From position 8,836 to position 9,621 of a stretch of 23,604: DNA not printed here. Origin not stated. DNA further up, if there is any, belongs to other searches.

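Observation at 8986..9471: Lone plus-strand CHAP-like hydrolase gene inside a minus-strand block, with the holin pair 10 kb away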

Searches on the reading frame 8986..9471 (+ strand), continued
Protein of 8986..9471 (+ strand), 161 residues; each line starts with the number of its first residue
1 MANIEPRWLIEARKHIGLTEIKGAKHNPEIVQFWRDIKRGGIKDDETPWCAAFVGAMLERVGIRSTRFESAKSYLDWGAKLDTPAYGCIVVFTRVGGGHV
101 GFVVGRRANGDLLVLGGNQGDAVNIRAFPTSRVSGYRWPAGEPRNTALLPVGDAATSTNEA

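Call 48: fold_search(model_id=the predicted structure, library=pdb)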
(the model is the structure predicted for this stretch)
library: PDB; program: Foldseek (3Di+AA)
matches with E <= 10: 1208; with E <= 0.001: 8
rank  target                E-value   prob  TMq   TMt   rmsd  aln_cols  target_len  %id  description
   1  8xup_G                1.9e-04  1.00  0.45  0.49   9.8       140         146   17  Crystal structure of lipoprotein NlpI in complex with MepS (released 2024-06-05)
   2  8xud_K                2.3e-04  1.00  0.41  0.46   6.8       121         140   20  Crystal structure of adaptor NlpI in complex with endopeptidase MepS and PDZ-protease Prc (released 2024-06-05)
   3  8xup_J                2.5e-04  1.00  0.45  0.49   7.3       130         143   18  Crystal structure of lipoprotein NlpI in complex with MepS (released 2024-06-05)
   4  8xup_E                2.8e-04  1.00  0.44  0.51   7.0       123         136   19  Crystal structure of lipoprotein NlpI in complex with MepS (released 2024-06-05)
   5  8xup_F                3.2e-04  1.00  0.43  0.49   7.1       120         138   19  Crystal structure of lipoprotein NlpI in complex with MepS (released 2024-06-05)
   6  4xcm_A                5.3e-04  1.00  0.54  0.50   4.4       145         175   19  Crystal structure of the putative NlpC/P60 D,L endopeptidase from T. thermophilus (released 2015-01-14)
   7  4xcm_B                5.7e-04  1.00  0.54  0.41   4.5       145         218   19  Crystal structure of the putative NlpC/P60 D,L endopeptidase from T. thermophilus (released 2015-01-14)
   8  8aud_A                7.8e-04  1.00  0.52  0.26   5.9       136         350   16  Structure of peptidoglycan hydrolase Cg1735 from Corynebacterium glutamicum, orthorhombic crystal form (released 2023-01-18)
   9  3pbi                  1.0e-03  1.00  0.51  0.42   5.8       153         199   14  Structure of the peptidoglycan hydrolase RipB (Rv1478) from Mycobacterium tuberculosis at 1.6 resolution (released 2011-08-31)
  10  8i2d                  1.9e-03  1.00  0.49  0.65   4.2       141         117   20  Crystal structure of Bacillus subtilis LytE (released 2023-04-19)
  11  8aud_B                2.0e-03  1.00  0.49  0.25   6.0       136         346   16  Structure of peptidoglycan hydrolase Cg1735 from Corynebacterium glutamicum, orthorhombic crystal form (released 2023-01-18)
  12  8auc_A                2.3e-03  1.00  0.52  0.19   9.0       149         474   16  Structure of peptidoglycan hydrolase Cg1735 from Corynebacterium glutamicum, trigonal crystal form (released 2023-01-18)
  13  9ubf_A                2.3e-03  1.00  0.46  0.58   5.3       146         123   19  X-ray structure of Clostridioides difficile autolysin Acd33800 catalytic domain (released 2025-10-15)
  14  8auc_B                2.5e-03  1.00  0.52  0.19   5.7       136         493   16  Structure of peptidoglycan hydrolase Cg1735 from Corynebacterium glutamicum, trigonal crystal form (released 2023-01-18)
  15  9ubf_B                2.5e-03  1.00  0.46  0.59   5.1       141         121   20  X-ray structure of Clostridioides difficile autolysin Acd33800 catalytic domain (released 2025-10-15)
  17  3h41                  3.2e-03  1.00  0.53  0.29   5.3       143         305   16  CRYSTAL STRUCTURE OF A NLPC/P60 FAMILY PROTEIN (BCE_2878) FROM BACILLUS CEREUS ATCC 10987 AT 1.79 A RESOLUTION (released 2009-05-05)
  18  3i86_A                6.8e-03  0.99  0.47  0.54   6.2       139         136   14  Crystal structure of the P60 Domain from M. avium subspecies paratuberculosis antigen MAP1204 (released 2010-07-21)
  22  3i86_B                2.2e-02  0.98  0.50  0.57   5.9       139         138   14  Crystal structure of the P60 Domain from M. avium subspecies paratuberculosis antigen MAP1204 (released 2010-07-21)
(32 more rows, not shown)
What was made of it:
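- On TIGR02594 family / CHAP domain (NlpC/P60 papain-like superfamily): Foldseek probability is 1.0 for MepS and the Thermus NlpC/P60 protein (call 48).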

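Call 52: find_encoding_contigs(protein=P0011, flank=6000, max_places=2)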
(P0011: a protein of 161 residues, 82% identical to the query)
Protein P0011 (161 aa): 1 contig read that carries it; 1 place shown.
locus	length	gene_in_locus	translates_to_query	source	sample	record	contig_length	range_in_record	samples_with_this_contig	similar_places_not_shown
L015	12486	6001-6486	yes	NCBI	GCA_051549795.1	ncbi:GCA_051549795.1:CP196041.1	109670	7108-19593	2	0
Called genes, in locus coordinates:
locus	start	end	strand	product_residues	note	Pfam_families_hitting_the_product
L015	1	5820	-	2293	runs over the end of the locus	PF00176:SNF2-rel_dom (weak), PF28555:Helicase_dom (weak)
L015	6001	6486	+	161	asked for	PF05257:CHAP (weak)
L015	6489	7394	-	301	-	PF26868:Phage_P1_RepL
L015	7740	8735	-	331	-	-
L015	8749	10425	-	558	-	-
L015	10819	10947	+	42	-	PF06006:DUF905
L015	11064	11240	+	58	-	-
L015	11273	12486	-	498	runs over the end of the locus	PF18763:ddrB-ParB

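Call 53: find_encoding_contigs(protein=P0015, flank=6000, max_places=2)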
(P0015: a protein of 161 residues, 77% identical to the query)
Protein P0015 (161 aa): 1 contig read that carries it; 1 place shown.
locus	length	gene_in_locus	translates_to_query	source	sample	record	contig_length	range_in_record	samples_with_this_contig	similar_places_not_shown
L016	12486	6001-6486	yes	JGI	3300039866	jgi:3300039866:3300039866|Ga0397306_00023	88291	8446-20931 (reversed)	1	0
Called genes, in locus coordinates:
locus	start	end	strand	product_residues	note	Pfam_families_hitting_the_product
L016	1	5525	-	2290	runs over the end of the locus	PF00176:SNF2-rel_dom (weak), PF28555:Helicase_dom (weak)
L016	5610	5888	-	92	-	-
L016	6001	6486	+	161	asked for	PF05257:CHAP (weak)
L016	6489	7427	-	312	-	PF26868:Phage_P1_RepL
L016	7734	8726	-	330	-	-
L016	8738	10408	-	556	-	-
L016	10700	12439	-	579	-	PF13655:RVT_N, PF00078:RVT_1, PF08388:GIIM, PF01844:HNH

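Call 57: search_protein_families(library=padloc, proteins=[window:8986-9468:+], max_evalue=0.01)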
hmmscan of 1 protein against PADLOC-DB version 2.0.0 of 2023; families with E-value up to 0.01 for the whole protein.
window:8986-9468:+ (161 aa): 0 families
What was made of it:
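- No PADLOC hit (call 57).
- Tried and rejected: No hit (call 57).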

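Call 74: get_annotated_region(hit=H64, flank=3500)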
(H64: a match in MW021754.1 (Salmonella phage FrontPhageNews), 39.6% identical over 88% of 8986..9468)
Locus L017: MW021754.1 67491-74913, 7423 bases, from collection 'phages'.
description: Salmonella phage FrontPhageNews, complete genome.
organism: Salmonella phage FrontPhageNews (NCBI taxid 2777360)
taxonomy: Viruses; Duplodnaviria; Heunggongvirae; Uroviricota; Caudoviricetes; Ackermannviridae; Cvivirinae; Kuttervirus
host: Salmonella enterica serovar Typhimurium; source: raw sewage; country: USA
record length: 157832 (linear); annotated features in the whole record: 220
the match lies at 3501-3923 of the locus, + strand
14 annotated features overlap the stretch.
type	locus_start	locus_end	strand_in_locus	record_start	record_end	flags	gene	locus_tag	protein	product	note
CDS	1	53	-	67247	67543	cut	-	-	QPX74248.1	hypothetical protein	gp112; GP_112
CDS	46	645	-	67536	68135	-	-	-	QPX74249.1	putative RuvC-like endodeoxyribonuclease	gp113; GP_113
CDS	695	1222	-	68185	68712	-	-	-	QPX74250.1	hypothetical protein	gp114; GP_114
CDS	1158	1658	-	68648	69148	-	-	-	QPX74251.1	hypothetical protein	gp115; GP_115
CDS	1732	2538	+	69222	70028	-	-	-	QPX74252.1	putative baseplate hub subunit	gp116; GP_116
CDS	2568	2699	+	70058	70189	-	-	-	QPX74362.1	hypothetical protein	gp117; GP_117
CDS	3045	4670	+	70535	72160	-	-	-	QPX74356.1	putative tail-associated lysozyme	gp118; GP_118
CDS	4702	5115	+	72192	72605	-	-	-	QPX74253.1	putative baseplate wedge protein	gp119; GP_119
CDS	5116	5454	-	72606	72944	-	-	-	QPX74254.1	hypothetical protein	gp120; GP_120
CDS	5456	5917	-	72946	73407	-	-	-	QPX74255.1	hypothetical protein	gp121; GP_121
CDS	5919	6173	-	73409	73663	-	-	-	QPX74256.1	hypothetical protein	gp122; GP_122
CDS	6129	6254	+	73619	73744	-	-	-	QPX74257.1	hypothetical protein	gp123; GP_123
CDS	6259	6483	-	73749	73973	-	-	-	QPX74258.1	putative glutaredoxin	gp124; GP_124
CDS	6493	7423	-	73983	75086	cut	-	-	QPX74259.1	putative ribonucleotide reductase B subunit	gp125; GP_125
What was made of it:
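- On Virion-associated peptidoglycan hydrolase (gp5-like hub or tape-measure lysin): Compare Kuttervirus gp118 (call 74).
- In Kuttervirus the same domain lies inside a 541-aa gp5-like protein between baseplate hub and wedge genes (call 74).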

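Call 75: get_annotated_region(hit=H45, flank=3000)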
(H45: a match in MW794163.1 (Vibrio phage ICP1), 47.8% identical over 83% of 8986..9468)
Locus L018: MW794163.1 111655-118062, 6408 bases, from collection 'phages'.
description: Vibrio phage ICP1 isolate 2017_Dha_O, complete genome.
organism: Vibrio phage ICP1 (NCBI taxid 979525)
taxonomy: Viruses; Duplodnaviria; Heunggongvirae; Uroviricota; Caudoviricetes; Mohonavirus; Mohonavirus ICP1
host: -; source: -; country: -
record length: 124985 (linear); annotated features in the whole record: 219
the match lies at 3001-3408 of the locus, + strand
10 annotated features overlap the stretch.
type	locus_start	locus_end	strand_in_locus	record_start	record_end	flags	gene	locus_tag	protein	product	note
CDS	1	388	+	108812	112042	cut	nrdA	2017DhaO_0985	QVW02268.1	intein-containing ribonucleoside triphosphate reductase alpha chain precursor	Previously called: GP203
CDS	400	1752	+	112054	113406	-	nrdB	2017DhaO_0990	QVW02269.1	ribonucleoside diphosphate reductase, beta chain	Previously called: GP204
CDS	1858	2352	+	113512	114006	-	-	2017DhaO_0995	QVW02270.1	hypothetical protein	Previously called: GP205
CDS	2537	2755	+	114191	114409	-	-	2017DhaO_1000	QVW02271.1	hypothetical protein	Previously called: GP206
CDS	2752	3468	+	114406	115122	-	-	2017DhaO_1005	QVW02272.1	putative baseplate hub subunit and tail lysozyme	Previously called: GP207; putative Gp5 baseplate hub subunit and tail lysozyme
CDS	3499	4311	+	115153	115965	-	-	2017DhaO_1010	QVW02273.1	PhoH family protein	Previously called: GP208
CDS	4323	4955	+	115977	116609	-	-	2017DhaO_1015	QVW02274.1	hypothetical protein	Previously called: GP209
CDS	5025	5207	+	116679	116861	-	-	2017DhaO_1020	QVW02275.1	hypothetical protein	Previously called: GP210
CDS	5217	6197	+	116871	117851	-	-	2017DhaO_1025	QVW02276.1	ATP-dependent protease subunit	Previously called: GP211; ClpP ATP-dependent protease subunit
CDS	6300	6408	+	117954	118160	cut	-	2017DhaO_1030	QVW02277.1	hypothetical protein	Previously called: GP212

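Call 77: search_solved_structures(query=A1, max_evalue=1, show_alignments=3)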
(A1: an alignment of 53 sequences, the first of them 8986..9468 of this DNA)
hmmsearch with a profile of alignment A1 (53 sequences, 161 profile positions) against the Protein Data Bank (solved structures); distinct sequences matched with E-value up to 1: 2.
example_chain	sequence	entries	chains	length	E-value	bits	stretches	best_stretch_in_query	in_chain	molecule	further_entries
8b9z_R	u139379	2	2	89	0.31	13.8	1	53-101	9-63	NADH dehydrogenase [ubiquinone] iron-sulfur protein 6, mitochondrial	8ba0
8esw_S6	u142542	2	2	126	0.64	12.7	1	53-101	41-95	NADH dehydrogenase [ubiquinone] iron-sulfur protein 6, mitochondrial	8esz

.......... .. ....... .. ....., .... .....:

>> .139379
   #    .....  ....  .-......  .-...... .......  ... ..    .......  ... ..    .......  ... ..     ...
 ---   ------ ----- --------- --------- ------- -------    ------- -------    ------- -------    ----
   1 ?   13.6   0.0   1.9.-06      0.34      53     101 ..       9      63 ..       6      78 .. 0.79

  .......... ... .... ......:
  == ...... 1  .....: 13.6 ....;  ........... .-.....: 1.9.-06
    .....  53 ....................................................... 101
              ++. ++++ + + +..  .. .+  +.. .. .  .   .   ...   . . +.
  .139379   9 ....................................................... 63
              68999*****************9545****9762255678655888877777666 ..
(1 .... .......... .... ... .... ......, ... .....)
